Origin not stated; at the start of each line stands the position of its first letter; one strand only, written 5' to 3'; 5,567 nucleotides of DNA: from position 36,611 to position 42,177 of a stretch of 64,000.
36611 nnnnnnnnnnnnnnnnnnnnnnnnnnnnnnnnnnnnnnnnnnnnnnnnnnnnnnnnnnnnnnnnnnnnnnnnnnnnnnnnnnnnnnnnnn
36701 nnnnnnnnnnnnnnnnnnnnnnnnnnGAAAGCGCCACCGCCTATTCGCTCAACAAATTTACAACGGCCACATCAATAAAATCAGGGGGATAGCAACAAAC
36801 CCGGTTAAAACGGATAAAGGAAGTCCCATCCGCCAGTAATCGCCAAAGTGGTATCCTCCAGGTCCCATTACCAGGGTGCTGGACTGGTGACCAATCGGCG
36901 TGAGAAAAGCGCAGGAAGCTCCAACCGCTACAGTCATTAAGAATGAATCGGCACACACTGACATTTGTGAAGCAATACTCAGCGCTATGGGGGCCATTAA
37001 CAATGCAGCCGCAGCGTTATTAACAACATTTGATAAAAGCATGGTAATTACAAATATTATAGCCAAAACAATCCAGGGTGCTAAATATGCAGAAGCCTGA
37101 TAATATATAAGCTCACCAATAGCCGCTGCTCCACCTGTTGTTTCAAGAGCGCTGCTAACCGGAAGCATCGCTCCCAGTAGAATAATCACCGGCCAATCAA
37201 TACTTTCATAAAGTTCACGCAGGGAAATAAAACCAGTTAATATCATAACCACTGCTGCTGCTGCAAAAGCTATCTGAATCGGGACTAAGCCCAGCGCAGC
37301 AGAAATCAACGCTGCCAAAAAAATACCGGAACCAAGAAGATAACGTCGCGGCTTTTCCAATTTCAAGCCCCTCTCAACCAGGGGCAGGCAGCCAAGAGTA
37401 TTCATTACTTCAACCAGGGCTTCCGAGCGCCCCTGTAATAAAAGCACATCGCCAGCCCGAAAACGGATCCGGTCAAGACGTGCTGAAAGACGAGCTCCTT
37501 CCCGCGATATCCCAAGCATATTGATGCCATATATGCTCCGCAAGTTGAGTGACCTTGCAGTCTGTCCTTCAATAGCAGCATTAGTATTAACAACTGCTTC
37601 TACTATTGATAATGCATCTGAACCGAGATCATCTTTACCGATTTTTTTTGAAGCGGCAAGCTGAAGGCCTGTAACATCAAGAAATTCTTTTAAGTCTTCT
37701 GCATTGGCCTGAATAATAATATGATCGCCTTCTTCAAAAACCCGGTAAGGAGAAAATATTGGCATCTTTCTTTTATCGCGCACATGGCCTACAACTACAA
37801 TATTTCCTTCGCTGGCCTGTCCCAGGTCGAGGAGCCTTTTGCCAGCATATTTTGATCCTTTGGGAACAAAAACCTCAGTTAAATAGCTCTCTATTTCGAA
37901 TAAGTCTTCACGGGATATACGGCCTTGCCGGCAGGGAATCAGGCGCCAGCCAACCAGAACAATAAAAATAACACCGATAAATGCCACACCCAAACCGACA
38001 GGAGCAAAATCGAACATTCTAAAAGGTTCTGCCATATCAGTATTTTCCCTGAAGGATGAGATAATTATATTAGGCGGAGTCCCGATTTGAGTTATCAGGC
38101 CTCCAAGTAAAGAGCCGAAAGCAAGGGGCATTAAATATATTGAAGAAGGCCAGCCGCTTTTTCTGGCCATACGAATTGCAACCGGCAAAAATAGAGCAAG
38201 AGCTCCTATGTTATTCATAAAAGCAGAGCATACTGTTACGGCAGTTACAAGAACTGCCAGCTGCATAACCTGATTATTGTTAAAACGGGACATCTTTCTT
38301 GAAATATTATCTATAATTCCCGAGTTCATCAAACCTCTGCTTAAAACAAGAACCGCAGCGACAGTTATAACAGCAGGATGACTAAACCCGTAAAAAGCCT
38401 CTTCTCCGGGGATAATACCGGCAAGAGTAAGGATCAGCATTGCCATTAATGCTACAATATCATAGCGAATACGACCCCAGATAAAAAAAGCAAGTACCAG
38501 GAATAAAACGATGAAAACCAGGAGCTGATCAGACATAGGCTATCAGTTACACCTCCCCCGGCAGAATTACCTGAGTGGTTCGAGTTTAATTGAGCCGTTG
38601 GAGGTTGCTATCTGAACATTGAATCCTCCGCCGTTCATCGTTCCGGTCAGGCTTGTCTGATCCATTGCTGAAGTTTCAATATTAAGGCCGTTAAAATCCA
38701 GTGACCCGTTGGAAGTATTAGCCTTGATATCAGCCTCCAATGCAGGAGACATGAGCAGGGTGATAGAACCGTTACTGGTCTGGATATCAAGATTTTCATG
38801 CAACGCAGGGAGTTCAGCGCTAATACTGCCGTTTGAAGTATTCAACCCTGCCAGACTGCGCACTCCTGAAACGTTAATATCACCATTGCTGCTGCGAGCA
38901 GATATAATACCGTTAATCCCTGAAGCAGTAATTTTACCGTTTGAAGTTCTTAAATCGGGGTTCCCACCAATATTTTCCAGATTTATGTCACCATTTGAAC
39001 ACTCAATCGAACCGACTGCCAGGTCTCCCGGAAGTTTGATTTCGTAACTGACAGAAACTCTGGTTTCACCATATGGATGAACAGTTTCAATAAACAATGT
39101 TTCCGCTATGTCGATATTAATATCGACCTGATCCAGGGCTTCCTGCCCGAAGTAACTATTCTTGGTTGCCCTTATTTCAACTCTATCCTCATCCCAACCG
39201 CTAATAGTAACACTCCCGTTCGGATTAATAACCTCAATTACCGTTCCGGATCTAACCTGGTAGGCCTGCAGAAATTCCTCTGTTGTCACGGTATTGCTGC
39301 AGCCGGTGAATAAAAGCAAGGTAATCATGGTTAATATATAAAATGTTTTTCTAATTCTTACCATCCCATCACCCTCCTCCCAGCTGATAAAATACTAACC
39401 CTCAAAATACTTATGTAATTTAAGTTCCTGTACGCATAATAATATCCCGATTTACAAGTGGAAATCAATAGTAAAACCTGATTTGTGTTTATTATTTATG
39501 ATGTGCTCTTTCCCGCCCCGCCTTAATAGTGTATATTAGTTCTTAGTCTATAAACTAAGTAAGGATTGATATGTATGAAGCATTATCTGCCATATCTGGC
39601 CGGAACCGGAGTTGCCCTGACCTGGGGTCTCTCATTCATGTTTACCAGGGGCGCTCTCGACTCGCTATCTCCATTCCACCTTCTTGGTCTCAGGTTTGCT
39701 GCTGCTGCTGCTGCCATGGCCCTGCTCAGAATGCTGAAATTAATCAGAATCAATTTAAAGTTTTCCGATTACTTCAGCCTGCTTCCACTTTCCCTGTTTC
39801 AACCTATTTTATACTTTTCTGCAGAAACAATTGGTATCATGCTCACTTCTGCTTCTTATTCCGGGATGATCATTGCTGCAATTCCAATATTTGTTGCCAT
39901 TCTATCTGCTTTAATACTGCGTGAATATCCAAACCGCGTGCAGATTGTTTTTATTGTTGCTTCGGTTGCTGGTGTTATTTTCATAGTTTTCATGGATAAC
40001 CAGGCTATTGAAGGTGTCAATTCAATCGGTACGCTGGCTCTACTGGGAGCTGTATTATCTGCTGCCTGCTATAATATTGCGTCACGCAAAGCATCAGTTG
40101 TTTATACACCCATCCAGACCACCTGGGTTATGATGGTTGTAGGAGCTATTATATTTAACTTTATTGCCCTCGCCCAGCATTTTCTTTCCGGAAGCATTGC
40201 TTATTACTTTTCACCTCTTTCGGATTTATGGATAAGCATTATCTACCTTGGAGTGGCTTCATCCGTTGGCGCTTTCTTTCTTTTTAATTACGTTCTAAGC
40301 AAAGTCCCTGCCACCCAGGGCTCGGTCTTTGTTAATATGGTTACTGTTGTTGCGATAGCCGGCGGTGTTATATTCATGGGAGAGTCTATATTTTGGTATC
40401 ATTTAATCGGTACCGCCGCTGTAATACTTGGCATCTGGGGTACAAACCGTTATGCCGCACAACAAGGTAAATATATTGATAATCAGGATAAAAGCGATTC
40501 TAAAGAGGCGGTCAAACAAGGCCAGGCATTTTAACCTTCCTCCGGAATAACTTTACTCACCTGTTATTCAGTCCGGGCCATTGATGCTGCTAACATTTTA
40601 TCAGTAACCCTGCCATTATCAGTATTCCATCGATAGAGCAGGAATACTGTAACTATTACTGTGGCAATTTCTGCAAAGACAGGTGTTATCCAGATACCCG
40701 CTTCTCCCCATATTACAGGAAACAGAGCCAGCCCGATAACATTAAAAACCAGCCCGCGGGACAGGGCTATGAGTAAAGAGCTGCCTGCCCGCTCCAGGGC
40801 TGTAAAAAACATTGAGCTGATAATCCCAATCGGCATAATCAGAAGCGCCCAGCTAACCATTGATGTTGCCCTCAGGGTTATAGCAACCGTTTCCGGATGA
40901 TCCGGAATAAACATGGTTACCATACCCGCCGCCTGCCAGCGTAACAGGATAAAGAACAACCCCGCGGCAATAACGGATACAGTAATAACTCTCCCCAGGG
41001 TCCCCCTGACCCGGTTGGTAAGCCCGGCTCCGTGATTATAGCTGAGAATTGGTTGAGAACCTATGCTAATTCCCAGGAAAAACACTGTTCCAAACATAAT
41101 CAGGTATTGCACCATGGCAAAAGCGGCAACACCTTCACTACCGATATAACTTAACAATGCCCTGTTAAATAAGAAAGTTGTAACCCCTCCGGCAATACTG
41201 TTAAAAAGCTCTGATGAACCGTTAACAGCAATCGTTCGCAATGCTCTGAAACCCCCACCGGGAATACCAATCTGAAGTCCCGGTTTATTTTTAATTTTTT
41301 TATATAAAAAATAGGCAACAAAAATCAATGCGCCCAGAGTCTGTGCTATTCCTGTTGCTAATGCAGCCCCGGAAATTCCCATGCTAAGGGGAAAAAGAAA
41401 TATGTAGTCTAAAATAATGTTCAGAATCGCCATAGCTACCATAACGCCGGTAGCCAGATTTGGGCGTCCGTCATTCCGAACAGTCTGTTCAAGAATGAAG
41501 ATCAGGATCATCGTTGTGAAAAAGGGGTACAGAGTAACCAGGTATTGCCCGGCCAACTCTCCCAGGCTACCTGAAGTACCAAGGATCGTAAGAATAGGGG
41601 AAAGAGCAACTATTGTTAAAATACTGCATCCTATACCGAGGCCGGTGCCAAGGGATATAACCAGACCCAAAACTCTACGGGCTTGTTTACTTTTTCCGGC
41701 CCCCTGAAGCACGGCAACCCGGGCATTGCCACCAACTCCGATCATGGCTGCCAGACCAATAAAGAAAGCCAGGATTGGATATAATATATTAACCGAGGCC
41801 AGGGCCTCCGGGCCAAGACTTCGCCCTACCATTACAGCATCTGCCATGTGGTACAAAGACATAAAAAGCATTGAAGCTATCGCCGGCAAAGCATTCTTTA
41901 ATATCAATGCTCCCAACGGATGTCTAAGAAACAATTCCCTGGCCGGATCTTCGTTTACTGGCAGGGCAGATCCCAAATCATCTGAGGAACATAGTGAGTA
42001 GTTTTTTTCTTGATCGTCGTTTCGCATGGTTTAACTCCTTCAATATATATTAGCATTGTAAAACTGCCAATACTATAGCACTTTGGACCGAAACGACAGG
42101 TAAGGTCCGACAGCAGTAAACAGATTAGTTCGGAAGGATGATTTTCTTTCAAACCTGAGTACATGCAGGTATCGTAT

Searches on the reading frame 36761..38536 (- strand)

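Call 28: search_protein_families(library=pfam, proteins=[window:36761-38536:-], max_evalue=0.001)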
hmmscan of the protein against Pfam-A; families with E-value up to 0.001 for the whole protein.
window:36761-38536:- (592 aa): 3 families
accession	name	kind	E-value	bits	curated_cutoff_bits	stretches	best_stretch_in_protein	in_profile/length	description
PF03600.22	CitMHS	-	9.7e-79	265.3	31.9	1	16-539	2-336/336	Citrate transporter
PF02080.26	TrkA_C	-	2.1e-21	76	27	2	219-287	1-68/71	TrkA-C domain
PF00939.25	Na_sulph_symp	-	1.5e-18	67.5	27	2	6-198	272-467/472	Sodium:sulfate symporter transmembrane region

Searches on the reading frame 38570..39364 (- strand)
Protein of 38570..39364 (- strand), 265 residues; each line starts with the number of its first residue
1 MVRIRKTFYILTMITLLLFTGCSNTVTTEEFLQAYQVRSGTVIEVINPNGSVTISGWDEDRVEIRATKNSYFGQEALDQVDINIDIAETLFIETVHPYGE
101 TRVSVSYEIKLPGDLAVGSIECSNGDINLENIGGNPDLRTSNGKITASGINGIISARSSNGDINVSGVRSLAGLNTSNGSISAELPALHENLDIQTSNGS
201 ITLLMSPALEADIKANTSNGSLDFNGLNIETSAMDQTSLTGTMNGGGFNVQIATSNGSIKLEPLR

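Call 28: search_protein_families(library=pfam, proteins=[window:38570-39364:-], max_evalue=0.001)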
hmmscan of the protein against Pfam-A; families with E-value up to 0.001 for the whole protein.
window:38570-39364:- (265 aa): 1 family
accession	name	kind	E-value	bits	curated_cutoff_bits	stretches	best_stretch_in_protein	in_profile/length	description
PF13349.12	DUF4097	-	1.2e-10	41.6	22.9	1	113-261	108-246/247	Toastrack DUF4097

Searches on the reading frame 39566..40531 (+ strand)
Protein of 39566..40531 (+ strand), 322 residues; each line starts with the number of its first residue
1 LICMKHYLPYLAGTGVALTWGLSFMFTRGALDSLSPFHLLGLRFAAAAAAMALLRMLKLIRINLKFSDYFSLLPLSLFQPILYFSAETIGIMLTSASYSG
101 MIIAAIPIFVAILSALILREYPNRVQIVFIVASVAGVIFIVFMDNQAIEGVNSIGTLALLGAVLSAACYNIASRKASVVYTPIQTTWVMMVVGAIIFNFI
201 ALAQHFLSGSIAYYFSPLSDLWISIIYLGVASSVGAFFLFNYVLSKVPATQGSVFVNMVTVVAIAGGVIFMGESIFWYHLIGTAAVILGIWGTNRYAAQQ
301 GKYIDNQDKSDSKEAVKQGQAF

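Call 28: search_protein_families(library=pfam, proteins=[window:39566-40531:+], max_evalue=0.001)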
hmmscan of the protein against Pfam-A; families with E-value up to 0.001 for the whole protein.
window:39566-40531:+ (322 aa): 2 families
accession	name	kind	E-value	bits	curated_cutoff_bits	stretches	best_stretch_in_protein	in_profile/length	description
PF00892.27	EamA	-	1.5e-37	129.3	28.2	2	10-141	4-134/135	EamA-like transporter family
PF03151.22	TPT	-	1.8e-07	31.3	30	1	53-290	51-287/291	Triose-phosphate Transporter family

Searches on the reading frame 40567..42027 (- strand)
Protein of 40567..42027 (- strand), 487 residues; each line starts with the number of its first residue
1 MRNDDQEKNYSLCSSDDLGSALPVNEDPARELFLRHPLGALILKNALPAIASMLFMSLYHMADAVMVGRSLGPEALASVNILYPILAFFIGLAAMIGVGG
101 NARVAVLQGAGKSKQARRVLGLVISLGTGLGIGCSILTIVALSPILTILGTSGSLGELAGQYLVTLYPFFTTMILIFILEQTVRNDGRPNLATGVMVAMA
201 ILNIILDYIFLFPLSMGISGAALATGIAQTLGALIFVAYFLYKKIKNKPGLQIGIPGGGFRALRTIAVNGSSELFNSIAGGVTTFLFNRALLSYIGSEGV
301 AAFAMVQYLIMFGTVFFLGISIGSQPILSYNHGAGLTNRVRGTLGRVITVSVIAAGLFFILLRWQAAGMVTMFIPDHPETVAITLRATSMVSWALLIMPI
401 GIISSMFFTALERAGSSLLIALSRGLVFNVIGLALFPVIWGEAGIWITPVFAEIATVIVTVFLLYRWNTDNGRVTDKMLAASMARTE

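Call 28: search_protein_families(library=pfam, proteins=[window:40567-42027:-], max_evalue=0.001)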
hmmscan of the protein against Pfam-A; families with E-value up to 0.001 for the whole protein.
window:40567-42027:- (487 aa): 1 family
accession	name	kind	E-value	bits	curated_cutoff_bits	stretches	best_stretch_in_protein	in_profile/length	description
PF01554.23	MatE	-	3.9e-32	111.6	24.9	2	48-209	1-161/161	MatE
